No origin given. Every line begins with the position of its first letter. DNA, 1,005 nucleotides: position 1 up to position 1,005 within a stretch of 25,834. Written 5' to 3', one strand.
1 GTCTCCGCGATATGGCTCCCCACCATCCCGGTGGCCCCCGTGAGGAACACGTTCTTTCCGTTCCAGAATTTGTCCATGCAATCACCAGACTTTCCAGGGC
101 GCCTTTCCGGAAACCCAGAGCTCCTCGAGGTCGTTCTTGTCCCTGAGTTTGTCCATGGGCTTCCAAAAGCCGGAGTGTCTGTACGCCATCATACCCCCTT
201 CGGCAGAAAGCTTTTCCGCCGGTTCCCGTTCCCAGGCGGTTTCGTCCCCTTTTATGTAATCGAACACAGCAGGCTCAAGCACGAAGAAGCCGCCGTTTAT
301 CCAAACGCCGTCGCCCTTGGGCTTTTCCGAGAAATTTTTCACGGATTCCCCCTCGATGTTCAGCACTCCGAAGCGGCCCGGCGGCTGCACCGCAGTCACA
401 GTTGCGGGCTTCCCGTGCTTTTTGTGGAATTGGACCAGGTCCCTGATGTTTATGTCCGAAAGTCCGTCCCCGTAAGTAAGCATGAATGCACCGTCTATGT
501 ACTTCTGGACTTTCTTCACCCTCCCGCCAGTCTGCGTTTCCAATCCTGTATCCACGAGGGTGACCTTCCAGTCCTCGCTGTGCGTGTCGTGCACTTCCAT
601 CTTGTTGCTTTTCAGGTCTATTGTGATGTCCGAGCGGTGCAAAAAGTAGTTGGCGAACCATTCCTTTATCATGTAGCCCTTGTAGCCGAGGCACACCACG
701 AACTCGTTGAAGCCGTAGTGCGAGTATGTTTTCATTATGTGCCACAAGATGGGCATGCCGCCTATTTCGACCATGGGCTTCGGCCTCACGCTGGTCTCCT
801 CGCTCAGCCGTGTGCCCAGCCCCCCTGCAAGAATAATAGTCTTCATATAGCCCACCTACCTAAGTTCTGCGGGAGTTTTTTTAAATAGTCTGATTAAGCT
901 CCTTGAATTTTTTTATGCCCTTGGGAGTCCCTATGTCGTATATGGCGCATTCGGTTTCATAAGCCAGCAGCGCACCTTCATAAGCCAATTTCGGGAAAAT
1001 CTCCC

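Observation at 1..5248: Compact archaeal glycan-precursor locus: complete GDP-heptose pathway divergently paired with a CDP-glucose branch and a Wzx flippase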

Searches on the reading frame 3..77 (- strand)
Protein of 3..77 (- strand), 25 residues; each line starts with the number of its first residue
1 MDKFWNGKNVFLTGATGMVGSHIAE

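Call 7: search_protein_families(library=ncbifam, proteins=[window:3-77:-], max_evalue=0.001)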
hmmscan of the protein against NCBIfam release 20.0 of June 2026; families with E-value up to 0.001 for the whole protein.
window:3-77:- (25 aa): 0 families

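Call 8: search_protein_families(library=pfam, proteins=[window:3-77:-], max_evalue=0.001)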
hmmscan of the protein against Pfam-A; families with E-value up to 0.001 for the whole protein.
window:3-77:- (25 aa): 0 families

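Call 53: search_solved_structures(query=window:3-77:-, max_evalue=10, show_alignments=3)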
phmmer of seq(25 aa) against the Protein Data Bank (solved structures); distinct sequences matched with E-value up to 10: 17.
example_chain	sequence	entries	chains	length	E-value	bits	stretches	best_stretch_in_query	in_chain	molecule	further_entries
1wvg_A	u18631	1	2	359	0.0086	18.8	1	3-23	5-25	CDP-glucose 4,6-dehydratase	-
6nki_A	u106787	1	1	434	0.02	17.7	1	6-23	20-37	NRPS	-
1rkx_A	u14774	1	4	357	0.031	17.2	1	3-21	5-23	CDP-glucose-4,6-dehydratase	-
2q1w_A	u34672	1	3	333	0.045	16.7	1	8-25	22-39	Putative nucleotide sugar epimerase/ dehydratase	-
6dnt_A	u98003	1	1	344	0.5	13.6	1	6-24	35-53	NAD-dependent epimerase/dehydratase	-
8du0_A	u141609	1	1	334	0.53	13.6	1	6-23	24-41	GDP-L-fucose synthase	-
7ll6_A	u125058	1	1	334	0.53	13.5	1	6-23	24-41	GDP-L-fucose synthase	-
9phg_A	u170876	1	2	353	0.6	13.4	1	7-25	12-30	ketoreductase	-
6vtj_A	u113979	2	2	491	0.67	13.2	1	9-23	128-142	Non-ribosomal peptide synthetase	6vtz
8du1_A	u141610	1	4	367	0.82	13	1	7-24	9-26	dTDP-glucose 4,6-dehydratase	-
3e48_A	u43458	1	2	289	0.93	12.8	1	9-24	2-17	Putative nucleoside-diphosphate-sugar epimerase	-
2c5e_A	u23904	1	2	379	1.5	12.2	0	2-24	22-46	GDP-MANNOSE-3', 5'-EPIMERASE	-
2c5a_A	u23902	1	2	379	1.5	12.2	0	2-24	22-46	GDP-MANNOSE-3', 5'-EPIMERASE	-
2c59_A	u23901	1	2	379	1.5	12.2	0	2-24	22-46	GDP-MANNOSE-3', 5'-EPIMERASE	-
2c54_A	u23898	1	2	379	1.5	12.2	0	2-24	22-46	GDP-MANNOSE-3', 5'-EPIMERASE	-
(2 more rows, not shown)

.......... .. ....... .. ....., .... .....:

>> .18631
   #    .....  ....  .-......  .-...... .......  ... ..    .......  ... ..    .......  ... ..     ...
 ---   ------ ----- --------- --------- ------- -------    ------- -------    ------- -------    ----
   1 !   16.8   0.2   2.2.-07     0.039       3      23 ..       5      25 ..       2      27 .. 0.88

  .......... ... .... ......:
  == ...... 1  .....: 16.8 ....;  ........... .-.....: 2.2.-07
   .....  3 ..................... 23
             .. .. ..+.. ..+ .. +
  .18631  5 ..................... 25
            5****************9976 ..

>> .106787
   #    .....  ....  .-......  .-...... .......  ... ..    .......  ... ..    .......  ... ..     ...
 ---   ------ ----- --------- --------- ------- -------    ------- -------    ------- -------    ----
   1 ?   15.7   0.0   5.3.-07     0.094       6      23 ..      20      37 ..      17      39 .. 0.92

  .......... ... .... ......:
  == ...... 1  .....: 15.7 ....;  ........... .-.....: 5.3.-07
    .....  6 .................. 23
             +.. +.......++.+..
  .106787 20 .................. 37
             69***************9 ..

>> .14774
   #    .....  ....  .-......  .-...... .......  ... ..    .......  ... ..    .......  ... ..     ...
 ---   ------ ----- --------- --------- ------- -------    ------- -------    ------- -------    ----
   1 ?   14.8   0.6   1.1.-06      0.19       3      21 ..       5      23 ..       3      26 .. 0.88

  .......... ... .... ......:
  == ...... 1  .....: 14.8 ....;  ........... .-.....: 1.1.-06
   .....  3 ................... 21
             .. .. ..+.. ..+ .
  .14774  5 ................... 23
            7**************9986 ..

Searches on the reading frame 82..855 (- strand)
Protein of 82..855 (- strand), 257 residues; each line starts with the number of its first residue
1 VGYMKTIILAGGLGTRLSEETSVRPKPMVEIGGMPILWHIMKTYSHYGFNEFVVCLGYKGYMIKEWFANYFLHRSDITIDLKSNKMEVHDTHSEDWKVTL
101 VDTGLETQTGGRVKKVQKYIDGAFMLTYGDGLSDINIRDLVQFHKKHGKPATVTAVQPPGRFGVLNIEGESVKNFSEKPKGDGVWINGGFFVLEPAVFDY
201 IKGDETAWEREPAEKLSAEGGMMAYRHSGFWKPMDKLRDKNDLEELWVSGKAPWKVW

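Call 7: search_protein_families(library=ncbifam, proteins=[window:82-855:-], max_evalue=0.001)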
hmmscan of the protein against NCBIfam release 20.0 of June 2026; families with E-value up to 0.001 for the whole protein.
window:82-855:- (257 aa): 26 families (the best 25 are shown)
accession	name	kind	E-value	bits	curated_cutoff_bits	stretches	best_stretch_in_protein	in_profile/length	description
TIGR02623.1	G1P_cyt_trans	equivalog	1.8e-133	443.7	300.25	1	4-257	1-255/255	glucose-1-phosphate cytidylyltransferase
TIGR03992.1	Arch_glmU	subfamily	2.7e-27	95.7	292.1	1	4-203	1-178/393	bifunctional sugar-1-phosphate nucleotidylyltransferase/acetyltransferase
NF041313.1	UDPGP_AglF_Halo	equivalog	4.6e-21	75.3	400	2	4-71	1-68/234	UTP--glucose-1-phosphate uridylyltransferase AglF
NF049965.1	GlMnHpPGnyltfHddC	equivalog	1.5e-19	70.5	300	1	4-202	1-176/221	D-glycero-D-manno-heptose 1-phosphate guanosyltransferase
NF052502.1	man1P_GTase_Rv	exception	1.9e-19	69.8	440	1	5-236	2-219/352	mannose-1-phosphate guanylyltransferase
NF041173.1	Sug_nt_acttase_Thmprot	equivalog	2.5e-15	56.3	600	2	75-203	48-178/405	bifunctional sugar-1-phosphate nucleotidylyltransferase/acetyltransferase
TIGR01208.1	rmlA_long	equivalog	1.8e-14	53.4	320.25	1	5-209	1-190/353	glucose-1-phosphate thymidylyltransferase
NF045761.1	NAMPUrTaseMurU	equivalog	2.3e-12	47.3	250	1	4-231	1-211/226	N-acetylmuramate alpha-1-phosphate uridylyltransferase MurU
TIGR02091.1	glgC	equivalog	2.1e-10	40.2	424.9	1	6-181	3-178/364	glucose-1-phosphate adenylyltransferase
NF041135.1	IPPtranDIPPsyn_Thcocales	equivalog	1.6e-09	37.2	580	1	4-60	1-53/419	bifunctional L-myo-inositol-1-phosphate cytidylyltransferase/CDP-L-myo-inositol myo-inositolphosphotransferase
NF001947.0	PRK00725.1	subfamily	6.3e-09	35.1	470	1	6-181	19-195/426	glucose-1-phosphate adenylyltransferase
NF003670.0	PRK05293.1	equivalog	7.1e-09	35.1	470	1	5-181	6-183/382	glucose-1-phosphate adenylyltransferase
TIGR01099.1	galU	equivalog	4.8e-08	32.9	326.8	1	4-203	2-216/261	UTP--glucose-1-phosphate uridylyltransferase GalU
NF002023.0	PRK00844.1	subfamily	2.9e-07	29.7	458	0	6-34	9-37/408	glucose-1-phosphate adenylyltransferase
NF002772.0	PRK02862.1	equivalog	3.3e-07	29.4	537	0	123-183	118-183/429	glucose-1-phosphate adenylyltransferase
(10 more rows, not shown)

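Call 8: search_protein_families(library=pfam, proteins=[window:82-855:-], max_evalue=0.001)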
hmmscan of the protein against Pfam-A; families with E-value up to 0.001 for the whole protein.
window:82-855:- (257 aa): 2 families
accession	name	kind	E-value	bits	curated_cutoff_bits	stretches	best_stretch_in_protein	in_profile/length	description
PF00483.29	NTP_transferase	-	3.4e-21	76.4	21.2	1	5-211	1-199/245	Nucleotidyl transferase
PF12804.13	NTP_transf_3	-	8.1e-08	33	27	1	7-59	2-49/160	MobA-like NTP transferase domain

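Call 10: find_encoding_contigs(protein=window:82-855:-, flank=10000, max_places=6)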
Protein window:82-855:- (257 aa): no gene with exactly this product is on record in the collection.

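Call 13: find_encoding_contigs(protein=window:82-846:-, flank=10000, max_places=6)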
Protein window:82-846:- (254 aa): 2 contigs read that carry it; 1 place shown.
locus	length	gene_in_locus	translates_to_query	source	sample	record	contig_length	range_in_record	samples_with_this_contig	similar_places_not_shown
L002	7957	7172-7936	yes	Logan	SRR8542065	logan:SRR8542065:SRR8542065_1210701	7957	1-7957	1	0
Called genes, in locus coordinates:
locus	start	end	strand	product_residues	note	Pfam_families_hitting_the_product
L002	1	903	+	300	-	?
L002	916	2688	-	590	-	PF02934:GatB_N, PF02938:GAD (weak), PF02637:GatB_Yqey (weak)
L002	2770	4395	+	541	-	PF01554:MatE (weak), PF01943:Polysacc_synt, PF13440:Polysacc_synt_3, PF03023:MurJ, PF01554:MatE (weak)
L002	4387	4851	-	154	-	PF08645:PNK3P, PF00702:Hydrolase, PF13419:HAD_2, PF13242:Hydrolase_like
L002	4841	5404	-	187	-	PF13580:SIS_2, PF01380:SIS (weak)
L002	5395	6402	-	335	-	PF00288:GHMP_kinases_N, PF08544:GHMP_kinases_C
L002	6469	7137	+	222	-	PF00483:NTP_transferase, PF12804:NTP_transf_3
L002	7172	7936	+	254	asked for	PF00483:NTP_transferase, PF12804:NTP_transf_3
